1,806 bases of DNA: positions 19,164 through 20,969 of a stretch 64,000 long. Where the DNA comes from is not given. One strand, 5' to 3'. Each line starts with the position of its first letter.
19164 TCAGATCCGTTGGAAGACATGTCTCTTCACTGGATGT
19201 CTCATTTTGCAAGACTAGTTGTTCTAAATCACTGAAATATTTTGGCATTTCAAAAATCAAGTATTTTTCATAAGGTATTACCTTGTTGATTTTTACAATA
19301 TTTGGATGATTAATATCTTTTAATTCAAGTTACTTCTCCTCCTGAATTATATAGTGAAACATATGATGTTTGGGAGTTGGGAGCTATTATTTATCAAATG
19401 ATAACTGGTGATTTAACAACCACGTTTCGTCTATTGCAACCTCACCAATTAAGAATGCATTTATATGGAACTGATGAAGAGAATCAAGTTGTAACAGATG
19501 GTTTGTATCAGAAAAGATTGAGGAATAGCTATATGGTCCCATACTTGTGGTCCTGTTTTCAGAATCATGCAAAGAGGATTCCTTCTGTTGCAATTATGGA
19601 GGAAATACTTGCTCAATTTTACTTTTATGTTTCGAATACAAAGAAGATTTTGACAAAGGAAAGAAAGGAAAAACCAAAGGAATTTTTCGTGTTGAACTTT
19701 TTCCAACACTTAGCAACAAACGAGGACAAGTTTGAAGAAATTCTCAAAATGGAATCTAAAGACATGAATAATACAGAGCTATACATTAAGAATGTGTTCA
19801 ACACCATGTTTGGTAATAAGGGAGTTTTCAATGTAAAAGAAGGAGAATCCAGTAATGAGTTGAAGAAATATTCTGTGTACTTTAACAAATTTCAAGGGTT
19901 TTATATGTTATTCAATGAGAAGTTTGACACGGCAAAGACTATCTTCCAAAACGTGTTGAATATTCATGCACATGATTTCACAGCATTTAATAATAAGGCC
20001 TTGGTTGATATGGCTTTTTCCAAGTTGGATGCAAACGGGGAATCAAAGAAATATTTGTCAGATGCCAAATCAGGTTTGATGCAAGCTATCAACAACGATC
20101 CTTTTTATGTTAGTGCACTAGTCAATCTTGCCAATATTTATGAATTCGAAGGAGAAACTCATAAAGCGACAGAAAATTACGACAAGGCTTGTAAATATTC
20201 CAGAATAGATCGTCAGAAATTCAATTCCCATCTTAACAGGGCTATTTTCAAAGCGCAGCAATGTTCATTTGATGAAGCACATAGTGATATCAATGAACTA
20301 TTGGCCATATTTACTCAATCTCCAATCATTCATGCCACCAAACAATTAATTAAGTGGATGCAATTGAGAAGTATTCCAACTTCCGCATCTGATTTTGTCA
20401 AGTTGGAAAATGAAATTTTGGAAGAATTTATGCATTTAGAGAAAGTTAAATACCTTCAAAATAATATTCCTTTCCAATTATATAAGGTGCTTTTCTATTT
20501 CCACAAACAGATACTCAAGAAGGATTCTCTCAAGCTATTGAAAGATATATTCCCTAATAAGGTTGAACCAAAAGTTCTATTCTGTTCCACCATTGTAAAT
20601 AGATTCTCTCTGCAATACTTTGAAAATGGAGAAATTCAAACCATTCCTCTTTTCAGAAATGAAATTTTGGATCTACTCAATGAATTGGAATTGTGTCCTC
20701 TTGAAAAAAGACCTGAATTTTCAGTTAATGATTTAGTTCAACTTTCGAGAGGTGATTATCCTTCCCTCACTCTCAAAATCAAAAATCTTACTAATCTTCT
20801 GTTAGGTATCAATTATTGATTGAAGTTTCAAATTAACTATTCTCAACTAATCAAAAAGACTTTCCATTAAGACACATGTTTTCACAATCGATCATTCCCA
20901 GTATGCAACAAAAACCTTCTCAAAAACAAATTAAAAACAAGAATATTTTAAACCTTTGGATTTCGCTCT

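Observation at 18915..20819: Protein-kinase remnants spread over three frames and fused to a TPR protein (pseudokinase or decaying gene)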

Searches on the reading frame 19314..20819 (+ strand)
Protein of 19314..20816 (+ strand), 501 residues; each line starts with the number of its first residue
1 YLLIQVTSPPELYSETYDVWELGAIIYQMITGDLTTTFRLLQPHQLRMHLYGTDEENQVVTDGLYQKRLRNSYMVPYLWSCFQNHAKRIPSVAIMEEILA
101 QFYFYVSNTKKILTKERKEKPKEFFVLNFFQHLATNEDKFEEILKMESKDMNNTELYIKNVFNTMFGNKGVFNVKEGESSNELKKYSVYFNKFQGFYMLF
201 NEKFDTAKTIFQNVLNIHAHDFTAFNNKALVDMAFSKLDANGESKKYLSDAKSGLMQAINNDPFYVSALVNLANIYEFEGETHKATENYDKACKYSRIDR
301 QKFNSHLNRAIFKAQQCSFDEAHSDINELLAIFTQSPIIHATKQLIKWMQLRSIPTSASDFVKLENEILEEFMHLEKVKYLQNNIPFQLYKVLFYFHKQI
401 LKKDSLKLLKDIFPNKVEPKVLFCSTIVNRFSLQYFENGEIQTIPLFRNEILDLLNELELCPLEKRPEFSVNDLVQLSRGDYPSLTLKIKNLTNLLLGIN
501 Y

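Call 7: search_protein_families(library=pfam, max_evalue=10, proteins=[window:19314-20816:+])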
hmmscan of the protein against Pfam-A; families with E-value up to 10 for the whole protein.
seq(501 aa): 9 families
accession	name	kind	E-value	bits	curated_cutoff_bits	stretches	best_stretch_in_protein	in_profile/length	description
PF13424.12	TPR_12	-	0.00012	22.7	30.1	1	257-294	34-73/77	Tetratricopeptide repeat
PF13431.12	TPR_17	-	0.00042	20.8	24.4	1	256-285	3-32/34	Tetratricopeptide repeat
PF07719.23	TPR_2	-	0.00062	20.1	27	1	268-295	3-30/34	Tetratricopeptide repeat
PF13181.12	TPR_8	-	0.0011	19.4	25.7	1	267-297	2-32/34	Tetratricopeptide repeat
PF00515.34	TPR_1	-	0.0052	17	27.8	1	267-294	2-29/34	Tetratricopeptide repeat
PF13428.12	TPR_14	-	0.031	15.4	23.5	1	268-294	3-29/44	Tetratricopeptide repeat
PF06552.18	TOM20_plant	-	0.037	14.2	20.6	1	234-297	37-104/187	Plant specific mitochondrial import receptor subunit TOM20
PF25064.1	ARM_TT21_5th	-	0.075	13.8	27.8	1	245-327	14-96/117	TT21 fifth ARM repeats domain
PF13414.12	TPR_11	-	0.18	12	26.8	0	280-296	8-24/42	TPR repeat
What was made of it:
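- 19626..20819 (+): C-terminal all-helical region of the 480-aa ORF (19377-20819). TPR-like repeats lie at about 19893-20405; the best single Pfam TPR hit is at about 20082-20204. The last ~135 residues have no relatives outside this species. Pfam TPR_12, TPR_17 and TPR_2 at E = 1e-4 to 6e-4, all below gathering scores (call 7).
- On Tetratricopeptide repeat (TPR) proteins: The best hit is TPR_12 at 22.7 bits against 30.1, and only one repeat is recognised (call 7).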

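Call 9: find_homologous_proteins(query=window:19329-20816:+, max_evalue=0.01)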
Query seq(496 aa) (496 aa): 1 proteins with E <= 0.01 among 7970 candidates.
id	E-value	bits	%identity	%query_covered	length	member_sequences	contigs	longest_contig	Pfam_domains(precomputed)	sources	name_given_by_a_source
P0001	3.8e-105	371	99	34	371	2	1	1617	PF07714.24,PF00069.32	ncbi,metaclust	ncbi:predicted protein, partial [Naegleria gruberi]|metaclust:status=active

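Call 11: find_encoding_contigs(protein=P0001, flank=10000, max_places=10)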
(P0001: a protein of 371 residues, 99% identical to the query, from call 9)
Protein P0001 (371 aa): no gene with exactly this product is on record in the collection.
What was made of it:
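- On Pseudogene or null allele of a protein-coding gene: It was not available here (call 11 returned no DNA for the small contig).
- I could not see reads or the DNA of the 1,617-bp contig (call 11), so the coexistence of both structures in NEG-M is inferred from a protein record.
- Tried and rejected: Fetching the DNA of the 1,617-bp contig by exact protein look-up: not on record (call 11).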

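Call 16: find_encoding_contigs(protein=P0002, flank=10000)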
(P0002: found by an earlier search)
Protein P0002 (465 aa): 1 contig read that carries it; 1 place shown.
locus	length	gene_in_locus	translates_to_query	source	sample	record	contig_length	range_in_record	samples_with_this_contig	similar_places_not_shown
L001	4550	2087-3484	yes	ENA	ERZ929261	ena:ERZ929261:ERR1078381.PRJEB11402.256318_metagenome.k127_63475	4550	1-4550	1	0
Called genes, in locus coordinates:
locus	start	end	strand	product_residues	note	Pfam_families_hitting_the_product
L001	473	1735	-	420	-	-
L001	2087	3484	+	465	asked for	PF07714:PK_Tyr_Ser-Thr, PF00069:Pkinase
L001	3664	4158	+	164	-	-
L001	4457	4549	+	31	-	?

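Call 17: find_encoding_contigs(protein=P0004, flank=10000)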
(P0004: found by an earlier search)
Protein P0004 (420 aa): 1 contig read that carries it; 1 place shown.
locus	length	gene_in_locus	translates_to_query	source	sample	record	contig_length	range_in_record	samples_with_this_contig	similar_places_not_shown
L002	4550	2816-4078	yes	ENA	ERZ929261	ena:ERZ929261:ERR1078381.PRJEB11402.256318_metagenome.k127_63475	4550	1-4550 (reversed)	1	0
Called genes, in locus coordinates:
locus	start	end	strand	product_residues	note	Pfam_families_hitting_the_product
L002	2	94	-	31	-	?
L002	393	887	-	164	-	-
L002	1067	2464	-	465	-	PF07714:PK_Tyr_Ser-Thr, PF00069:Pkinase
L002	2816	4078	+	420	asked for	-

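Call 23: search_protein_families(library=pfam, max_evalue=0.01, proteins=[P0001, P0002])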
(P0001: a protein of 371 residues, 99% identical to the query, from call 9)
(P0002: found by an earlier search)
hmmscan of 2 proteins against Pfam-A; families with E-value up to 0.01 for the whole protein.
P0001 (371 aa): 3 families
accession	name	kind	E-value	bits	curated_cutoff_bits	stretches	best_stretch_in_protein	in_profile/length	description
PF00069.31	Pkinase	-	2.4e-14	53.8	31.7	1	49-232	22-195/263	Protein kinase domain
PF07714.23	PK_Tyr_Ser-Thr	-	2.2e-13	50.5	23.1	1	45-181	21-146/258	Protein tyrosine and serine/threonine kinase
PF17667.7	Pkinase_fungal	-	0.0036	16.5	24.1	1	147-182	303-337/387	Fungal protein kinase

P0002 (465 aa): 3 families
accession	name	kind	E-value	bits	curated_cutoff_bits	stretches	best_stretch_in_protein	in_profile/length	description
PF00069.31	Pkinase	-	3.1e-14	53.4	31.7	1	47-232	20-195/263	Protein kinase domain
PF07714.23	PK_Tyr_Ser-Thr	-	5.6e-13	49.2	23.1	1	44-181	20-146/258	Protein tyrosine and serine/threonine kinase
PF17667.7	Pkinase_fungal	-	0.0038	16.4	24.1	1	147-182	303-337/387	Fungal protein kinase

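Call 30: search_solved_structures(query=P0002, max_evalue=0.001, show_alignments=1)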
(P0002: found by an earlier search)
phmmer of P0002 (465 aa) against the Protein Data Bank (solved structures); distinct sequences matched with E-value up to 0.001: 674 (the best 60 are shown).
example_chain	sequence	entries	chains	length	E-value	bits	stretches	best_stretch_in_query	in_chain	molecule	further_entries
8ru8_A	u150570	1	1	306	4.8e-11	45.2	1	75-230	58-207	Cyclin-dependent kinase 2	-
9gla_A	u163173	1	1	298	5.3e-11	45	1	75-230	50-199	Cyclin-dependent kinase 2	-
8bya_A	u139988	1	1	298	5.9e-11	44.9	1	75-230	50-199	Cyclin-dependent kinase 2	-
8yng_A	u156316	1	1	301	6.4e-11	44.7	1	75-230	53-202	Cyclin-dependent kinase 2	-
5oo1_A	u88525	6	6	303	6.9e-11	44.6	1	75-230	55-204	Cyclin-dependent kinase 2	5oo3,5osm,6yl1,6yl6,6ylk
2jgz_A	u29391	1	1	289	7.6e-11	44.5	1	75-230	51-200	CELL DIVISION PROTEIN KINASE 2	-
8uv0_A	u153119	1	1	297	7.9e-11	44.5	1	75-230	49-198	Cyclin-dependent kinase 2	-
4i3z_A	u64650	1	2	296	7.9e-11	44.4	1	75-230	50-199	Cyclin-dependent kinase 2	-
8bzo_A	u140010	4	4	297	7.9e-11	44.4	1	75-230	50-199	Cyclin-dependent kinase 2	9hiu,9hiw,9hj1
7e34_A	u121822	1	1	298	8e-11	44.4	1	75-230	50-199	Cyclin-dependent kinase 2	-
11gv_A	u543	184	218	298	8e-11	44.4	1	75-230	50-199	Cyclin-dependent kinase 2 | CYCLIN-DEPENDENT PROTEIN KINASE 2 | PROTEIN (CDK2 HUMAN)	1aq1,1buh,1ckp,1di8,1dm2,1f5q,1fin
1e9h_A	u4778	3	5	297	8e-11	44.4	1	75-230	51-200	CELL DIVISION PROTEIN KINASE 2 | Cyclin-dependent kinase 2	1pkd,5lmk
1w98_A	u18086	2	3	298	8e-11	44.4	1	75-230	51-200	CELL DIVISION PROTEIN KINASE 2 | Cyclin-dependent kinase 2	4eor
8h6p_A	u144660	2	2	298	8e-11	44.4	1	75-230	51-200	Cyclin-dependent kinase 2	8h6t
3pj8_A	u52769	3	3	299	8e-11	44.4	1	75-230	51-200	Cell division protein kinase 2 | Cyclin-dependent kinase 2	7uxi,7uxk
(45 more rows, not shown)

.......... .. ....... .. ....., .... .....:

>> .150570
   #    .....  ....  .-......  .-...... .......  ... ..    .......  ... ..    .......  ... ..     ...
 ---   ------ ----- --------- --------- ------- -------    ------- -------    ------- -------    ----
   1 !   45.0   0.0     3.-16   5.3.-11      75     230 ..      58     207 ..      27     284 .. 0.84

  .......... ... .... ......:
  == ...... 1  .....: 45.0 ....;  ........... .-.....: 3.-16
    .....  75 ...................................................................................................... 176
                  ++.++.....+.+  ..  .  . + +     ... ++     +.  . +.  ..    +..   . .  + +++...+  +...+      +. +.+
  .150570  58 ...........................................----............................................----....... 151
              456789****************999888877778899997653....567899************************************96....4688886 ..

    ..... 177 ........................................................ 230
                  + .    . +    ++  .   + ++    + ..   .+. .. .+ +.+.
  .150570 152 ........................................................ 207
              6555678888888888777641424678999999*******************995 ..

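Call 38: find_related_loci(query=P0002, collection=metagenome_contigs, flank=5000)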
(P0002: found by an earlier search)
Query P0002 (465 aa) in metagenome_contigs; peptide patterns used: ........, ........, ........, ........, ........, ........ (x = any residue, [..] = any of these).
77 stretches matched a pattern, but none encodes a relative of the query by tblastn (E <= 1e-3).
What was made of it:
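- The JGI metagenome scan found nothing (call 38), and the only wild contig has the intact arrangement. The rearranged form has been seen nowhere else (calls 16, 38).
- Tried and rejected: Scan of JGI metagenome contigs for relatives of P0002: 77 pattern matches, none confirmed (call 38).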

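Call 52: predict_structure(protein=window:19398-20816:+)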
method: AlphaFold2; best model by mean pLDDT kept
length: 473 residues; sequences in the alignment: 1
mean_pLDDT: 38.9   pTM: 0.28
mean pLDDT of the five models: 38.9, 35.8, 34.7, 32.7, 31.8
residues with pLDDT >= 90: 0; 70-90: 11; 50-70: 25; < 50: 437
segments of 3 or more residues with pLDDT < 50: 1-214, 233-236, 238-243, 264-473
pLDDT, mean of each block of 10 residues (from residue 1): 33 35 37 32 35 39 38 39 35 37 37 36 36 37 36 36 35 36 33 34 43 52 62 50 58 70 44 39 36 39 38 36 36 38 36 32 36 34 35 35 35 36 43 41 37 39 36 29
secondary structure, 60 per line:
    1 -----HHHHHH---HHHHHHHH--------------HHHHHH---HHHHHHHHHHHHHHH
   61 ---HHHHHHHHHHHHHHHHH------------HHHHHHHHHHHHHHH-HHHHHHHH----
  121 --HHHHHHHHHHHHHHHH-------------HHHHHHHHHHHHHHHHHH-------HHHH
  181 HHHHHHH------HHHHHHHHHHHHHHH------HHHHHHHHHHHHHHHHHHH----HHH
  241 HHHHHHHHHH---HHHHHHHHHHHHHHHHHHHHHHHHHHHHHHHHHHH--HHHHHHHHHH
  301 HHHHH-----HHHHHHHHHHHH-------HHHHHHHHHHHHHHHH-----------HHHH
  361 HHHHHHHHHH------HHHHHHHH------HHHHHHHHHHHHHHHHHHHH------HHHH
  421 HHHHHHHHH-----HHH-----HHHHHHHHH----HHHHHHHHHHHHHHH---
elements in order: H6-11 H15-22 H37-42 H46-60 H64-80 H93-107 H109-116 H123-138 H152-169 H177-187 H194-208 H215-233 H238-250 H254-288 H291-305 H311-322 H330-345 H357-370 H377-384 H391-410 H417-429 H443-451 H456-470
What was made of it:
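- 19626..20819 (+): The AF2 single-sequence model is all-helical but has pLDDT 38.9 (call 52).
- On Tetratricopeptide repeat (TPR) proteins: The structure model is all-helical but has pLDDT 38.9 (call 52).
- Tried and rejected: AlphaFold2 single-sequence model of the TPR ORF: pLDDT 38.9, so I ran no fold search (call 52).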
